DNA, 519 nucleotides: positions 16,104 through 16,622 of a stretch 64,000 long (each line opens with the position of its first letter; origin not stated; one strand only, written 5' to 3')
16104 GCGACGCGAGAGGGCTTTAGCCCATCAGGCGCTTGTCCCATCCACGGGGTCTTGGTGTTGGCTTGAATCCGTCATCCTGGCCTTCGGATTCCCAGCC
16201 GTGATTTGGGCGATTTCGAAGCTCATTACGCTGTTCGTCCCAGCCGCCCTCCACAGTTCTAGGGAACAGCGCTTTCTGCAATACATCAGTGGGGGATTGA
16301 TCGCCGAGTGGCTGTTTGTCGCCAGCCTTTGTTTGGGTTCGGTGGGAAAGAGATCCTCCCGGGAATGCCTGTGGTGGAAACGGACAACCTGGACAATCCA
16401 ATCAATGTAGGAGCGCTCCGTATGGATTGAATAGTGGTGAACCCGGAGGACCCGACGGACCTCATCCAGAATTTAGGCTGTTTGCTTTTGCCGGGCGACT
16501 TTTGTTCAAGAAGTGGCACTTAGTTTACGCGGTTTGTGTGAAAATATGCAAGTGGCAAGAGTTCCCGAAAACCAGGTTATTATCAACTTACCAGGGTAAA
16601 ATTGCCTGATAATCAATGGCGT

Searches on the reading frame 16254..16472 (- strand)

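Call 61: search_protein_families(library=pfam, proteins=[window:16254-16472:-], max_evalue=1)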
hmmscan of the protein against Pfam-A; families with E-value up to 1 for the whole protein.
seq(73 aa): 1 family
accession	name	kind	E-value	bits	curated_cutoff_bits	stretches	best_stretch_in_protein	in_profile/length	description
PF13495.12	Phage_int_SAM_4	-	2.1e-07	31.7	27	1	1-37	1-38/85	Phage integrase, N-terminal SAM-like domain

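Call 62: search_protein_families(library=ncbifam, proteins=[window:16254-16472:-], max_evalue=1)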
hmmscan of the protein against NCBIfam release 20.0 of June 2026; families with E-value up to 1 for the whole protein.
seq(73 aa): 3 families
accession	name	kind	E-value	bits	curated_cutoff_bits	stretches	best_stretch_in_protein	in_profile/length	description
TIGR02249.1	integrase_gron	subfamily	7.5e-06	25.5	265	1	1-43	1-43/315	integron integrase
NF011946.0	PRK15417.1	equivalog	1.5e-05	24.3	435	1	1-35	16-50/337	integron integrase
NF047856.1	BGlucanaseBglS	equivalog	0.2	11.1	300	1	11-48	167-201/237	beta-glucanase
